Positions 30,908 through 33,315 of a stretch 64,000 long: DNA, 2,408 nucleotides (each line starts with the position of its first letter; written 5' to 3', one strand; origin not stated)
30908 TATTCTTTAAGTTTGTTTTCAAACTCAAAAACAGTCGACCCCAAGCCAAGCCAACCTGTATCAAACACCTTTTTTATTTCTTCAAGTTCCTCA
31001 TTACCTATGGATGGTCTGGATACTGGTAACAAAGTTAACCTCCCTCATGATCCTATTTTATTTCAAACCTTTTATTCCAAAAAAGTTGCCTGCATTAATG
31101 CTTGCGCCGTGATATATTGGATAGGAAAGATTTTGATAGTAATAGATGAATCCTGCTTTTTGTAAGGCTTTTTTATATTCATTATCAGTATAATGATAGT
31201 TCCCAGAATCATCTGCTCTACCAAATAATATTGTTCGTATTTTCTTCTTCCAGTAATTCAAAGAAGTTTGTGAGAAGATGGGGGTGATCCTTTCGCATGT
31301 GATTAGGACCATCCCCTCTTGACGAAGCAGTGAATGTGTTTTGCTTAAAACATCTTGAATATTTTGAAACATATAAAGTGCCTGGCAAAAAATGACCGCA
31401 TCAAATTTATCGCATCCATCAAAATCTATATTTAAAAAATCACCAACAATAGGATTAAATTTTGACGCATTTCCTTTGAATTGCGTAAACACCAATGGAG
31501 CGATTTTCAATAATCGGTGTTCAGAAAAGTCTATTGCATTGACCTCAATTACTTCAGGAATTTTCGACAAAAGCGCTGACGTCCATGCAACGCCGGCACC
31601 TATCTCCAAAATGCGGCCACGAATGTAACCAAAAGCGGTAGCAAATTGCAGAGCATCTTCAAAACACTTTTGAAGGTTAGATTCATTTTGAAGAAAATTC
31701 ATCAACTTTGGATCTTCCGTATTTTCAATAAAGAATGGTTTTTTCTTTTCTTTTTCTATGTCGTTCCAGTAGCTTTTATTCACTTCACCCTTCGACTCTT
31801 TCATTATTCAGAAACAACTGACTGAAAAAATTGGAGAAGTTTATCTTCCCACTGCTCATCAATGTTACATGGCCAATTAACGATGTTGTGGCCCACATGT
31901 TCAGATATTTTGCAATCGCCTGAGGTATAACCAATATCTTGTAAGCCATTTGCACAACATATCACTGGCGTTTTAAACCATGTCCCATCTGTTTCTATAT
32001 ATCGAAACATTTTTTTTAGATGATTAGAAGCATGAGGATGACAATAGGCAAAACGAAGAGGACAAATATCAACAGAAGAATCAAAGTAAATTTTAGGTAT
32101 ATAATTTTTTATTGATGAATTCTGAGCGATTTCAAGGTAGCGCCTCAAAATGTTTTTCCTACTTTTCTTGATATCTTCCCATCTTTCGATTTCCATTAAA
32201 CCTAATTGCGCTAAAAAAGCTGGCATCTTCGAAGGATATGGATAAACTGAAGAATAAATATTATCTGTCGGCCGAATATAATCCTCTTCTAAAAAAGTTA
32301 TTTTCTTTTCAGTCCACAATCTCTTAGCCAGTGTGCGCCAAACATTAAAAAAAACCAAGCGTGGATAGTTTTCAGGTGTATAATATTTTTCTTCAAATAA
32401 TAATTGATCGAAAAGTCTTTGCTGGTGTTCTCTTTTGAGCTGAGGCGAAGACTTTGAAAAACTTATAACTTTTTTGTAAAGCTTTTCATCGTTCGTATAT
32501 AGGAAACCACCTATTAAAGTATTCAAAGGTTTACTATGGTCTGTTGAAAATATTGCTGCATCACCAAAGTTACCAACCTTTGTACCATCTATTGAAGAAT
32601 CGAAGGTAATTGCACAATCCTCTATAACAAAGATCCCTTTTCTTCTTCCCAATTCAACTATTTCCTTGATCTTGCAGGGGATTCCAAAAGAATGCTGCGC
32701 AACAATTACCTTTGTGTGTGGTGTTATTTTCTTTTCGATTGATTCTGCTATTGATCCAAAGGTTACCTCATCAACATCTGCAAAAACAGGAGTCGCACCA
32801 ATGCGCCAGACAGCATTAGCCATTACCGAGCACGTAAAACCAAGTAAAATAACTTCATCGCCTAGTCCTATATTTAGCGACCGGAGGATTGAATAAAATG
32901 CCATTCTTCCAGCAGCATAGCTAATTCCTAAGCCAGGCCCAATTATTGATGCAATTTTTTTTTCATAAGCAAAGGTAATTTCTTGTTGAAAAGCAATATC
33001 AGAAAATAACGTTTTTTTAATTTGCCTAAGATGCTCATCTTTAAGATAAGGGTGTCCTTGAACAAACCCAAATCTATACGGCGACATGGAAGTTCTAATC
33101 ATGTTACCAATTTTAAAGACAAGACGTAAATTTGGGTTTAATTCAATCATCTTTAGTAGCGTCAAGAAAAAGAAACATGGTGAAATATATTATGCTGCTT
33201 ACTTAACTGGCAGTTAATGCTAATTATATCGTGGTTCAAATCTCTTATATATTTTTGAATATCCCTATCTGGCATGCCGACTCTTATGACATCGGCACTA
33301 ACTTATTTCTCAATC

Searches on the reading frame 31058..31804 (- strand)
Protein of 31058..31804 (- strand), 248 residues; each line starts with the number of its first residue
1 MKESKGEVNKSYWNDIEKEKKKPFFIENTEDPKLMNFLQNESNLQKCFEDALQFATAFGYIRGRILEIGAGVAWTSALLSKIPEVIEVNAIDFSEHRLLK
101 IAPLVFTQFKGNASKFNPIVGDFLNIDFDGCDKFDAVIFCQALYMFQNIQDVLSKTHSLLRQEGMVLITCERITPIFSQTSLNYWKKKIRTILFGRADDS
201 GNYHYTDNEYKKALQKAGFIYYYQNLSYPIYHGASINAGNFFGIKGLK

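Call 6: search_protein_families(library=pfam, proteins=[window:31058-31804:-], max_evalue=0.001)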
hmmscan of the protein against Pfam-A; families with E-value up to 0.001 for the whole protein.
window:31058-31804:- (248 aa): 5 families
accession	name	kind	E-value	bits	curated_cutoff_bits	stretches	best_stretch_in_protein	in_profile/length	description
PF13489.12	Methyltransf_23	-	5.3e-08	33.2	27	1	57-219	18-159/164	Methyltransferase domain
PF08242.18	Methyltransf_12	-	1.8e-07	32.2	30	1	66-166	1-98/98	Methyltransferase domain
PF08241.18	Methyltransf_11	-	4e-07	31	21.2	1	66-168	1-95/95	Methyltransferase domain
PF13649.12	Methyltransf_25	-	9.9e-07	29.8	27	1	65-164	1-97/97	Methyltransferase domain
PF13847.12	Methyltransf_31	-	0.00012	22.2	27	1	64-206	6-133/145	Methyltransferase domain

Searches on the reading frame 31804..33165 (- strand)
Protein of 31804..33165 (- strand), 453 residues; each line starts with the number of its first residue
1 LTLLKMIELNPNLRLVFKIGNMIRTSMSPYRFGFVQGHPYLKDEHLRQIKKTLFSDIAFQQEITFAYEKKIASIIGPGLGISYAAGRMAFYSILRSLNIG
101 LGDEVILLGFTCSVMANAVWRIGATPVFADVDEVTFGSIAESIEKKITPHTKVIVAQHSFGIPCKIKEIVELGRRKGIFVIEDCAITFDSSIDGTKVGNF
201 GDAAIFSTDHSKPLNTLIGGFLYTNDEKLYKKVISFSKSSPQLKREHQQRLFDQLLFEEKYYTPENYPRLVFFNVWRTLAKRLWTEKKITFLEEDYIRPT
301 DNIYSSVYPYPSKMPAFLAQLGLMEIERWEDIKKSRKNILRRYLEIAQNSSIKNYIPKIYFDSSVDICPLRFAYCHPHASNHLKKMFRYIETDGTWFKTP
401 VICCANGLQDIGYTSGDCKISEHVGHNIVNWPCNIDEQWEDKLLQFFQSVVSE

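Call 6: search_protein_families(library=pfam, proteins=[window:31804-33165:-], max_evalue=0.001)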
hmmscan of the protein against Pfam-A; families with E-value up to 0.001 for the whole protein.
window:31804-33165:- (453 aa): 1 family
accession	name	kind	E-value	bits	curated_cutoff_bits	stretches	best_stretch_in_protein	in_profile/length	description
PF01041.23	DegT_DnrJ_EryC1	-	5.2e-44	151.4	19.8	1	41-243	3-205/360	DegT/DnrJ/EryC1/StrS aminotransferase family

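Call 35: search_protein_families(library=ncbifam, proteins=[window:31804-33165:-], max_evalue=0.001)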
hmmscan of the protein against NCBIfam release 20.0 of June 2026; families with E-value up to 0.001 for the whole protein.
window:31804-33165:- (453 aa): 8 families
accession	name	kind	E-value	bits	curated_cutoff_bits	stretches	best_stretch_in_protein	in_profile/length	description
TIGR03588.1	PseC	equivalog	5e-31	107.9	423.5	1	37-241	5-215/380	UDP-4-amino-4,6-dideoxy-N-acetyl-beta-L-altrosamine transaminase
NF008658.2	PRK11658.1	equivalog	6.1e-30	104.1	631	1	38-234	9-204/379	UDP-4-amino-4-deoxy-L-arabinose aminotransferase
TIGR04181.1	NHT_00031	hypoth_equivalog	7e-28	97.5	420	1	66-239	34-223/359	LegC family aminotransferase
NF008687.0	PRK11706.1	equivalog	1.7e-27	96.1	375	1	97-232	66-201/375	dTDP-4-amino-4,6-dideoxygalactose transaminase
TIGR04427.1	PLP_DesI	equivalog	4e-24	85.4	650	1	65-237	55-225/390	dTDP-4-dehydro-6-deoxyglucose aminotransferase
TIGR02379.1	ECA_wecE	subfamily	1.7e-21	76.4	434.85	1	97-232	66-202/376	dTDP-4-amino-4,6-dideoxy-D-glucose transaminase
NF011936.0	PRK15407.1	equivalog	2.8e-21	75.8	423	1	94-236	105-247/440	lipopolysaccharide biosynthesis protein RfbH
NF005817.0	PRK07683.1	equivalog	1.2e-05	24.2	575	1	86-183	102-200/387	aminotransferase A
